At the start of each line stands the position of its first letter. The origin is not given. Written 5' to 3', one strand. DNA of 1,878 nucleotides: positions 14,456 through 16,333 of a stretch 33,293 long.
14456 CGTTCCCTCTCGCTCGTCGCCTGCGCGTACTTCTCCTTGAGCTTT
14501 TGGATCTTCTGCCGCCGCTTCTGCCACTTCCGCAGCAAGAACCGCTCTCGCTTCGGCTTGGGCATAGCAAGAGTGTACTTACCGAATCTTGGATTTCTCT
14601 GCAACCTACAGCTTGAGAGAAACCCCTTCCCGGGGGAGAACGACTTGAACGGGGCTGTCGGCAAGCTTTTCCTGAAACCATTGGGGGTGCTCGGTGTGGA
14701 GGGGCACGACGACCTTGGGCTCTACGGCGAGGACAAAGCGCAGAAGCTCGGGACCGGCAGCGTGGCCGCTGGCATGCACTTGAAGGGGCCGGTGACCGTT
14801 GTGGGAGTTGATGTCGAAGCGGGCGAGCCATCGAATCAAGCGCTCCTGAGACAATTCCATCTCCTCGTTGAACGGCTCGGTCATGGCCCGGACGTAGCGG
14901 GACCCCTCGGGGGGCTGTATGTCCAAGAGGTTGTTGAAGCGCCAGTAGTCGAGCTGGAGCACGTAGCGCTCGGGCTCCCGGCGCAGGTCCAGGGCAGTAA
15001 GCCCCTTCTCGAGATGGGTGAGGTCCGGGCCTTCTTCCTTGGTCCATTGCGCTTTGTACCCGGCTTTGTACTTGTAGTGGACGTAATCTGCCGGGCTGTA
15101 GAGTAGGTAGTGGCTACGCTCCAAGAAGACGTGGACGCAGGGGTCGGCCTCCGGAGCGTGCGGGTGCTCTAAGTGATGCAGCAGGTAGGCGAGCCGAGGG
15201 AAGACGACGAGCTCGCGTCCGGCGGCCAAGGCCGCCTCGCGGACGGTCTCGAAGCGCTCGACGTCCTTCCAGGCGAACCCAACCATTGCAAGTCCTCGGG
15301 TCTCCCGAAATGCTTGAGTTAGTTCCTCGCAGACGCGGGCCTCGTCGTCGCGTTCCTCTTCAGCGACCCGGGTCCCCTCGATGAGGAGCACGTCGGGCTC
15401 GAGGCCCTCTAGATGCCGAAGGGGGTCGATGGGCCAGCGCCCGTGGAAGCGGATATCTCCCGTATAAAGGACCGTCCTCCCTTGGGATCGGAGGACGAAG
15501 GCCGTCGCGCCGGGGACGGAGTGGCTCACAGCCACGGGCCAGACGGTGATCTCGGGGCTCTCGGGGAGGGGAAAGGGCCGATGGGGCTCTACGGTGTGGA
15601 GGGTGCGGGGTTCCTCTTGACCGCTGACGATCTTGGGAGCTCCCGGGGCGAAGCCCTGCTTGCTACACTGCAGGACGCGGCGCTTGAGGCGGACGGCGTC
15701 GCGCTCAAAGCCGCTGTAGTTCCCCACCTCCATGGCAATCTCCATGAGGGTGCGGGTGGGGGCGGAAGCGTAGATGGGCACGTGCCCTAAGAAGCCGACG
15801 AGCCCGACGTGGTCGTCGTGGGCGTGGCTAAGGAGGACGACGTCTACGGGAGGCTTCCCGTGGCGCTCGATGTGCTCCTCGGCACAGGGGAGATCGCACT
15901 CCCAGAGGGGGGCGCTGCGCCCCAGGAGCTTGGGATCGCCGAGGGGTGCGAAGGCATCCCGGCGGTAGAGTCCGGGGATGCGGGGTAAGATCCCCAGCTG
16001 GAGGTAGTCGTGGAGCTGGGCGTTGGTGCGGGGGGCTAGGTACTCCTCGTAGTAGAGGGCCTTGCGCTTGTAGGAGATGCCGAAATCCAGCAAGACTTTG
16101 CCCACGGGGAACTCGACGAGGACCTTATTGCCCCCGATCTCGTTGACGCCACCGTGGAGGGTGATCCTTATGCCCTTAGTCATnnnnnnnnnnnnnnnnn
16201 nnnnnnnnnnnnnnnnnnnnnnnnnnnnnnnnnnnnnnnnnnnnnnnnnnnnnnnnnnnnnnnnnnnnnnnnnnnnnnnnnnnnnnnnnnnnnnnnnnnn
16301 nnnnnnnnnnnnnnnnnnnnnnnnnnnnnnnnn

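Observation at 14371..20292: Coupled four-gene operon: Mre11-like phosphoesterase, membrane-anchored Rad50/YhaN-like ATPase, RNase J-like beta-CASP nuclease and a small basic ORF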

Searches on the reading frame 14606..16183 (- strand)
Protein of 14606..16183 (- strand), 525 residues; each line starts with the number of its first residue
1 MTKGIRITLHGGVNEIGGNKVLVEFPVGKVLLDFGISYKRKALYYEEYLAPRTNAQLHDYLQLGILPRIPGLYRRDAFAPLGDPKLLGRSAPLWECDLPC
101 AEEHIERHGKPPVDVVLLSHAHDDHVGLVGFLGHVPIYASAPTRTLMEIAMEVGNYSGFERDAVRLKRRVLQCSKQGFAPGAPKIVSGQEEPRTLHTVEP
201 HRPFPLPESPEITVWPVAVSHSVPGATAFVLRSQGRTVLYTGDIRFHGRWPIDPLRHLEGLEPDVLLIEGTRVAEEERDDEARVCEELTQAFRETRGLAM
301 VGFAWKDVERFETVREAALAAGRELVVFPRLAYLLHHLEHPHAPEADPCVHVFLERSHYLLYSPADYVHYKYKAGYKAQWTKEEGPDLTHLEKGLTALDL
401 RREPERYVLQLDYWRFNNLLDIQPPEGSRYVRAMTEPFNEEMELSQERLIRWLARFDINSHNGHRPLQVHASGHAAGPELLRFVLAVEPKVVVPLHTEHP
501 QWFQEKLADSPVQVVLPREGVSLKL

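Call 3: search_protein_families(library=pfam, proteins=[window:14606-16183:-], max_evalue=0.01)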
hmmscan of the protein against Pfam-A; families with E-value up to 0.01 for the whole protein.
window:14606-16183:- (525 aa): 5 families
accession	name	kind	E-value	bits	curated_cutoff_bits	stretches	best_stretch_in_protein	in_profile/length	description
PF12706.13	Lactamase_B_2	-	1.9e-11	44.4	27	1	107-279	25-173/200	Beta-lactamase superfamily domain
PF00753.33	Lactamase_B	-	3.7e-08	34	22.7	1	107-255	38-161/196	Metallo-beta-lactamase superfamily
PF07521.17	RMMBL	-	1.7e-05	25.1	21.6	1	469-517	11-63/63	Zn-dependent metallo-hydrolase RNA specificity domain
PF16661.11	Lactamase_B_6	-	0.0051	16.6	27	0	110-151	33-83/193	Metallo-beta-lactamase superfamily domain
PF13483.12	Lactamase_B_3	-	0.0086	16.5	24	0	108-127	32-51/160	Beta-lactamase superfamily domain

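Call 4: search_protein_families(library=padloc, proteins=[window:14606-16183:-], max_evalue=0.01)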
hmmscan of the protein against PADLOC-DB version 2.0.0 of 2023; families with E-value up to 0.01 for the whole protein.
window:14606-16183:- (525 aa): 0 families

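Call 5: search_protein_families(library=ncbifam, proteins=[window:14606-16183:-], max_evalue=0.01)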
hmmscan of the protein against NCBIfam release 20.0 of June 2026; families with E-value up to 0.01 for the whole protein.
window:14606-16183:- (525 aa): 5 families
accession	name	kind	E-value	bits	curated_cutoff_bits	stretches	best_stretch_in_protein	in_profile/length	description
TIGR00649.1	MG423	subfamily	5.2e-16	58.1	400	1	191-330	108-252/546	RNase J family beta-CASP ribonuclease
NF047419.1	RNase_J1_RnjA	exception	2.6e-13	49.5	820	1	218-330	132-250/549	ribonuclease J1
TIGR03675.1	arCOG00543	equivalog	7.4e-10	37.7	580.2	1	113-151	229-271/631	beta-CASP ribonuclease aCPSF1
NF045584.1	cas14_MBL_CASP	equivalog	3.1e-07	29.1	800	0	110-132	48-70/612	type VII CRISPR-associated protein Cas14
NF012229.1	bla_class_B_core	domain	0.00036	20.7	100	1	103-152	43-93/139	metallo-beta-lactamase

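Call 16: find_homologous_proteins(query=window:14606-16183:-)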
Query window:14606-16183:- (525 aa): 4009 proteins with E <= 0.001 among 8000 candidates; the best 120 are listed.
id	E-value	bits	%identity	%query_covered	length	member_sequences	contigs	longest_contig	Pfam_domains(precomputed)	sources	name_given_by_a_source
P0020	0.0e+0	1219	100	100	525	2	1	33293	PF12706.14,PF07521.18,PF00753.34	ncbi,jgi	-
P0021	1.5e-286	970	78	99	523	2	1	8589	PF12706.14,PF07521.18,PF00753.34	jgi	jgi:ribonuclease J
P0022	1.6e-250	851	70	99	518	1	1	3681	PF12706.14,PF07521.18,PF00753.34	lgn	-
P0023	4.1e-237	806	68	99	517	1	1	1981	PF12706.14,PF07521.18,PF00753.34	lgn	-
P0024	5.2e-233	793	66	99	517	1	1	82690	PF12706.14,PF07521.18,PF00753.34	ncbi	-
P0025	5.0e-232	790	65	99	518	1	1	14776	PF12706.14,PF07521.18,PF00753.34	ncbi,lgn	ncbi:MAG: MBL fold metallo-hydrolase [Candidatus Bipolaricaulia bacterium]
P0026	1.1e-188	647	56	99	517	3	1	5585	PF12706.14,PF07521.18,PF00753.34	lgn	-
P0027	4.0e-162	559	51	99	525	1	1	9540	PF12706.14,PF07521.18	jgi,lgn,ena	-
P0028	4.0e-149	516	49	95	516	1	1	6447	PF00753.34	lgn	-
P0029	1.7e-148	514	50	96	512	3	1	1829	PF12706.14,PF07521.18,PF00753.34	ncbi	-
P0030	1.2e-145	505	46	99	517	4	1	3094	PF12706.14,PF07521.18,PF00753.34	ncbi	-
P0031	3.4e-145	503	48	95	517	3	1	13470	PF12706.14,PF07521.18,PF00753.34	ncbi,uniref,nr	ncbi:hypothetical protein AKJ50_00490 [candidate division MSBL1 archaeon SCGC-AAA382A13]|uniref:Meta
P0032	1.1e-143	498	48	99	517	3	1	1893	PF12706.14,PF07521.18,PF00753.34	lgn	-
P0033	1.1e-143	498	46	99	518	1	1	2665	PF12706.14,PF07521.18,PF00753.34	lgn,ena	-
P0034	2.0e-142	494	46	99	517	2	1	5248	PF12706.14,PF07521.18,PF00753.34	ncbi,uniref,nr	ncbi:hypothetical protein AKJ40_03645 [candidate division MSBL1 archaeon SCGC-AAA259M10]|uniref:Meta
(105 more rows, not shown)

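Call 17: search_solved_structures(query=window:14606-16183:-, max_evalue=0.01, show_alignments=2)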
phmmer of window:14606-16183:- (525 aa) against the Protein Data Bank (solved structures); distinct sequences matched with E-value up to 0.01: 26.
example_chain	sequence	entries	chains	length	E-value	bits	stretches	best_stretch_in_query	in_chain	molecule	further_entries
2az4_A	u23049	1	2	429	2.4e-15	59.5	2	211-284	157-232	hypothetical protein EF2904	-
7pcr_A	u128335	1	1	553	1.3e-10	44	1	4-53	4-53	Ribonuclease J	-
7wnt_A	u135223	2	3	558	1.6e-10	43.6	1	218-326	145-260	Ribonuclease J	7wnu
8cgl_A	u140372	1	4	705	2.5e-10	43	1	4-53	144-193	Ribonuclease J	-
5a0t_A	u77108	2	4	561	1.5e-09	40.4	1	188-327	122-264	RIBONUCLEASE J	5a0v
3zq4_A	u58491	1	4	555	5.7e-09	38.5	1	219-330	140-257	RIBONUCLEASE J 1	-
3ie2_A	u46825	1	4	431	2e-05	26.8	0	94-152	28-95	Ribonuclease TTHA0252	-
3ie0_A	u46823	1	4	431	2.2e-05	26.7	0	94-152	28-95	Ribonuclease TTHA0252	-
2dkf_A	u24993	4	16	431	2.3e-05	26.6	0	94-152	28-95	metallo-beta-lactamase superfamily protein | Ribonuclease TTHA0252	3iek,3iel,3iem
3ie1_A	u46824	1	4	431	2.5e-05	26.5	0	94-152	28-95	Ribonuclease TTHA0252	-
3idz_A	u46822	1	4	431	3e-05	26.2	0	94-152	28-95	Ribonuclease TTHA0252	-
2i7t_A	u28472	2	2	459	3.8e-05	25.9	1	112-299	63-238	Cleavage and polyadenylation specificity factor 73 kDa subunit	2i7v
6m8q_A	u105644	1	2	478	4.2e-05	25.7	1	113-299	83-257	Cleavage and polyadenylation specificity factor subunit 3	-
8t1q_A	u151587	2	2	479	4.4e-05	25.7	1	112-299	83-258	Cleavage and polyadenylation specificity factor subunit 3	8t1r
6k6s_A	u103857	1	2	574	0.00012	24.2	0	206-330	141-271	Ribonuclease J 1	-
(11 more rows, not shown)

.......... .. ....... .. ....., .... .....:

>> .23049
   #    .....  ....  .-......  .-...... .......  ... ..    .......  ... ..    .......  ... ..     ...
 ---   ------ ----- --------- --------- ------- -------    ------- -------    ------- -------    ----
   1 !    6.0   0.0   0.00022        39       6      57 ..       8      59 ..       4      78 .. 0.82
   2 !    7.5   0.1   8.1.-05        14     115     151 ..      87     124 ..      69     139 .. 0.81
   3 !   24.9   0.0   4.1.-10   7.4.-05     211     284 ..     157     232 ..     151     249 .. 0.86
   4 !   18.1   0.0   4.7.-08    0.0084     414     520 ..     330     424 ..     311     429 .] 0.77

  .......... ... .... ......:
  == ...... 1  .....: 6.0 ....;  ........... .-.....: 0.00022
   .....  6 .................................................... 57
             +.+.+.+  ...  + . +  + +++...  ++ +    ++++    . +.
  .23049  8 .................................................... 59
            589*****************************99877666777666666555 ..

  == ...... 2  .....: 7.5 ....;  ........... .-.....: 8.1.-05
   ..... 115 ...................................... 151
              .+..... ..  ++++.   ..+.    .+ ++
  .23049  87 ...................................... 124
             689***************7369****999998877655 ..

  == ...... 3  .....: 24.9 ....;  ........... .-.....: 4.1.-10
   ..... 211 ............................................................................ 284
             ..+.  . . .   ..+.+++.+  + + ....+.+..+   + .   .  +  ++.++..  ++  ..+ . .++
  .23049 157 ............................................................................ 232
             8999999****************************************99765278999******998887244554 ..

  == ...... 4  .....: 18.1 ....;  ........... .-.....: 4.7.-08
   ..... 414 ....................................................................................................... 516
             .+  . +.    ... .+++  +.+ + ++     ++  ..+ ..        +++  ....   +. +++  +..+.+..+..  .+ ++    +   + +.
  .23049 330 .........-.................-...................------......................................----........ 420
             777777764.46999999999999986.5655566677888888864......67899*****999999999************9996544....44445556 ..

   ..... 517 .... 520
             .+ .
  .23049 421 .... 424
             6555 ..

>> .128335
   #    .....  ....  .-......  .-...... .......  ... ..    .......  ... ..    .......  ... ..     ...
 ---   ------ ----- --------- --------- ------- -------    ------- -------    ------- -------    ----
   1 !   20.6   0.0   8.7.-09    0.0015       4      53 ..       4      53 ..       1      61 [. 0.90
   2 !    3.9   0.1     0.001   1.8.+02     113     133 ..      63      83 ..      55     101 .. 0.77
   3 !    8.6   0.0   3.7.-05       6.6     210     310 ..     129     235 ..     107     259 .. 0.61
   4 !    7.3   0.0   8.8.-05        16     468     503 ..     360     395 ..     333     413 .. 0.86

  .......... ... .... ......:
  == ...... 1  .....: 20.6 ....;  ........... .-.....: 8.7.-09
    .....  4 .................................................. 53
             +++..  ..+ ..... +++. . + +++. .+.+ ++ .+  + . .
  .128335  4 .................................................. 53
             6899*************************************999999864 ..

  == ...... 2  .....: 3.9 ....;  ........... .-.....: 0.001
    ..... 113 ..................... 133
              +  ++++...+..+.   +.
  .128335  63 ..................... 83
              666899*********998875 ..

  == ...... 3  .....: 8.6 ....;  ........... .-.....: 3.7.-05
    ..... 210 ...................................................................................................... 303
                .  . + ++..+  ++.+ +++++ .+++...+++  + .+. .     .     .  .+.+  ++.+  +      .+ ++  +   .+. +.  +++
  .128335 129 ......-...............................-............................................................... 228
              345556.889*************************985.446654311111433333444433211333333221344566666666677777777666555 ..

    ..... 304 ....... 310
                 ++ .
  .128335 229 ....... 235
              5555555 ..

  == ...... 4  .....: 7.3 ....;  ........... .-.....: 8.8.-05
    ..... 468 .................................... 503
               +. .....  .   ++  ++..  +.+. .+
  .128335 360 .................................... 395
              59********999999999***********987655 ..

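Call 19: find_related_loci(query=window:14606-16183:-, collection=genome_contigs, flank=10000)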
Query window:14606-16183:- (525 aa) in genome_contigs; peptide patterns used: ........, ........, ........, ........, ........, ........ (x = any residue, [..] = any of these).
526 stretches matched a pattern; 476 encode a relative of the query (tblastn E <= 1e-3); the best 80 are kept; 80 distinct loci.
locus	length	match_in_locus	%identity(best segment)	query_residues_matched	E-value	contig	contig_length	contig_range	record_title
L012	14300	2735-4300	64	1-525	0e+0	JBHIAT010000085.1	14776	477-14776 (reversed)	MAG: Candidatus Bipolaricaulia bacterium isolate K_2_bin.63 NODE_2023_length_14776_cov_11.425039, whole genome shotgun s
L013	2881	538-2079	46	7-525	1e-150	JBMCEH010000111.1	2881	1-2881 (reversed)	MAG: Candidatus Natronoplasma sp. isolate C4M09_28 NODE_15550_length_2881_cov_13.173390, whole genome shotgun sequence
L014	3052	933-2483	45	2-525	5e-144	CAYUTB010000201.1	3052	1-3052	MAG TPA_asm: uncultured Candidatus Bathyarchaeia archaeon isolate SRP178699_co1_176 genome assembly, contig: NODE_52115_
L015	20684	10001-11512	42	5-509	2e-134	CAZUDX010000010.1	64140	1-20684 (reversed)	MAG TPA_asm: uncultured Candidatus Bathyarchaeia archaeon isolate SRP323688_co1_173 genome assembly, contig: NODE_882_le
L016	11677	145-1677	45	7-523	3e-133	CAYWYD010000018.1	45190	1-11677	MAG TPA_asm: uncultured Thermoplasmata archaeon isolate ERP127260_co1_119 genome assembly, contig: NODE_214_length_45190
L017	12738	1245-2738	45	7-504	4e-133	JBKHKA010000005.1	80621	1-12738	MAG: Candidatus Aenigmatarchaeota archaeon isolate D5M12_30 NODE_62_length_80621_cov_28.030062, whole genome shotgun seq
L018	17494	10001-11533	44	7-523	2e-131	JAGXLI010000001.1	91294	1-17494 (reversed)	MAG: Thermoplasmatota archaeon isolate GSL_GSL3510_12 NODE_11_length_91294_cov_9.76309, whole genome shotgun sequence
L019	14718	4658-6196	44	7-525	5e-131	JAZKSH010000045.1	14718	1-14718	MAG: Thermoplasmatota archaeon isolate NA-30cm_bin.11 NODE_449_length_14718_cov_9.657028, whole genome shotgun sequence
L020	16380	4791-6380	42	7-525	3e-129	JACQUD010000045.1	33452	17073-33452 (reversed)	MAG: Chloroflexi bacterium isolate NC_groundwater_1428_Ag_S-0.65um_60_41 S_p65_S5_coassembly_k141_3596099, whole genome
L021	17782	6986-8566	42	7-525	4e-128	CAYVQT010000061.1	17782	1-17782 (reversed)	MAG TPA_asm: uncultured Dehalococcoidia bacterium isolate binchicken_co334_130 genome assembly, contig: NODE_5476_length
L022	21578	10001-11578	44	7-520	6e-126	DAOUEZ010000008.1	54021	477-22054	MAG TPA_asm: Dehalococcoidia bacterium isolate N9_412 k139_36619, whole genome shotgun sequence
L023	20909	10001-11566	41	7-520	2e-125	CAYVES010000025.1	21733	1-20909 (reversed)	MAG TPA_asm: uncultured Dehalococcoidia bacterium isolate SRP214966_co5_396 genome assembly, contig: NODE_1864_length_21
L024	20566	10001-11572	40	9-525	7e-125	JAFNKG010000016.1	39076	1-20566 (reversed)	MAG: Methanophagales archaeon isolate CR_Bin_179 NODE_20_length_39076_cov_34.619785, whole genome shotgun sequence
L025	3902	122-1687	41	7-520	4e-126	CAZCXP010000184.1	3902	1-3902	MAG TPA_asm: uncultured Dehalococcoidia bacterium isolate binchicken_co89_461 genome assembly, contig: NODE_52476_length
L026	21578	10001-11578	43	7-520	8e-123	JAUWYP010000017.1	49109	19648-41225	MAG: Dehalococcoidia bacterium isolate CSMAG_2713 CSMAG_2713_k141_846558_length_49109_cov_32.9118, whole genome shotgun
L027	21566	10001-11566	40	7-520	2e-122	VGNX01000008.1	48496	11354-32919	MAG: Chloroflexi bacterium isolate M_DeepCast_200m_m2_208 M_DeepCast_200m_m2_208_Ga0194113_10000573, whole genome shotgu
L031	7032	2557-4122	40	7-520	8e-119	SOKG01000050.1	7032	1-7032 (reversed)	MAG: Dehalococcoidia bacterium isolate E44_bin56 NODE_5685_length_7032_cov_6.776695, whole genome shotgun sequence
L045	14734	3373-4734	32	5-505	4e-79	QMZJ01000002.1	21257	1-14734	MAG: Candidatus Altiarchaeales archaeon isolate B52_G2 B52_Guay2_scaffold_00279, whole genome shotgun sequence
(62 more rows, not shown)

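Call 34: search_protein_families(library=pfam, proteins=[L022:8689-9987:+, L022:11612-14173:+, L022:6098-7447:+, L012:17-976:+, L012:976-1716:+, L012:1821-2240:+, L012:4307-5206:-, L012:5692-7422:-], max_evalue=0.001)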
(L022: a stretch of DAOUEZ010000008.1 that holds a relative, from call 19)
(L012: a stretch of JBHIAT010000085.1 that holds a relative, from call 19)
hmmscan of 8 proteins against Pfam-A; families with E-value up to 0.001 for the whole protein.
L022:8689-9987:+ (432 aa): 2 families
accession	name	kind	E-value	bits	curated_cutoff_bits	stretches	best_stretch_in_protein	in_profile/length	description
PF00149.33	Metallophos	-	2.1e-12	48.3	21.5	1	10-243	1-190/191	Calcineurin-like phosphoesterase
PF12850.12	Metallophos_2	-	1e-06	29.3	27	1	11-278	2-151/154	Calcineurin-like phosphoesterase superfamily domain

L022:11612-14173:+ (853 aa): 6 families
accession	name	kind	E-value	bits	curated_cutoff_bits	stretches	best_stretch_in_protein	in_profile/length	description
PF13476.12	AAA_23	-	1.1e-21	78.9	27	1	5-267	1-200/201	AAA domain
PF02463.25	SMC_N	-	5.8e-09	36.1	40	1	5-839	4-209/220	RecF/RecN/SMC N terminal domain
PF13558.12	SbcC_Walker_B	-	3.1e-06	27.8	27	1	754-813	27-89/90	SbcC/RAD50-like, Walker B motif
PF04423.19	Rad50_zn_hook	-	2e-05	24.8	24.3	1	408-457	2-51/52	Rad50 zinc hook motif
PF13555.12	AAA_29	-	0.00014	22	27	1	5-57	3-53/61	P-loop containing region of AAA domain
PF13175.12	AAA_15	-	0.00057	20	32.1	0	5-103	5-55/374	AAA ATPase domain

L022:6098-7447:+ (449 aa): 2 families
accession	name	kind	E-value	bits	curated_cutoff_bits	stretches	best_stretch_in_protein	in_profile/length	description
PF03129.25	HGTP_anticodon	-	5.9e-19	68.5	21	1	356-446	1-94/94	Anticodon binding domain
PF00587.30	tRNA-synt_2b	-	1.9e-13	51.3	29.3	1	149-329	4-176/179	tRNA synthetase class II core domain (G, H, P, S and T)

L012:17-976:+ (319 aa): 8 families
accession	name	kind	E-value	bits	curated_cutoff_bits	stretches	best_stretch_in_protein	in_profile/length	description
PF00005.33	ABC_tran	-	3.1e-29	102.8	25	1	30-167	2-136/137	ABC transporter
PF13304.12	AAA_21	-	6.1e-13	49.9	27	1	132-197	230-298/304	AAA domain, putative AbiEii toxin, Type IV TA system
PF13732.12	DrrA1-3_C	-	3.9e-06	27.9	27.4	1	237-303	16-79/81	ATP-binding protein DrrA1-3-like, C-terminal domain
PF13604.12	AAA_30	-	0.00011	22.5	27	1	41-195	20-122/191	AAA domain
PF02463.25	SMC_N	-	0.00027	20.9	40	0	137-210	134-209/220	RecF/RecN/SMC N terminal domain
PF03029.23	ATP_bind_1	-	0.0006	20.1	27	0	45-78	2-35/240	Conserved hypothetical ATP binding protein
PF13476.12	AAA_23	-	0.00071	20.7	27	0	32-60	15-40/201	AAA domain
PF03308.22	MeaB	-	0.00096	18.7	23.1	0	17-80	11-74/273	Methylmalonyl Co-A mutase-associated GTPase MeaB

L012:976-1716:+ (246 aa): 3 families
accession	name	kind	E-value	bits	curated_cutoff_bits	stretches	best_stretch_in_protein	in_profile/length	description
PF01061.29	ABC2_membrane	-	3.8e-22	79.3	26.9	1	7-213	6-208/211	ABC-2 type transporter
PF12698.13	ABC2_membrane_3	-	9.7e-16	58.2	31.6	1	56-240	162-342/347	ABC-2 family transporter protein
PF12679.13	ABC2_membrane_2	-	0.00052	19.8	27.2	0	107-244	122-279/283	ABC-2 family transporter protein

L012:1821-2240:+ (139 aa): 2 families
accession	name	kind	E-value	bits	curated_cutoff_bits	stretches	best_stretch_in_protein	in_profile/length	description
PF07366.18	SnoaL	-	3.2e-43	147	28.4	1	10-133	3-126/126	SnoaL-like polyketide cyclase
PF12680.13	SnoaL_2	-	4.7e-24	85.4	27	1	11-119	2-101/102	SnoaL-like domain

L012:4307-5206:- (299 aa): 1 family
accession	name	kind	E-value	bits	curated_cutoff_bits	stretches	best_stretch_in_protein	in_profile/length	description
PF01208.23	URO-D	-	1.9e-27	96.6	23.9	1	63-296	121-346/346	Uroporphyrinogen decarboxylase (URO-D)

L012:5692-7422:- (576 aa): 2 families
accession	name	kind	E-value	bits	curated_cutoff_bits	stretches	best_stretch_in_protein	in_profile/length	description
PF00905.27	Transpeptidase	-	5.6e-67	226.5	22.1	1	235-542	1-296/299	Penicillin binding protein transpeptidase domain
PF03717.20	PBP_dimer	-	3.4e-12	47.6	24.4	1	48-163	2-126/180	Penicillin-binding Protein dimerisation domain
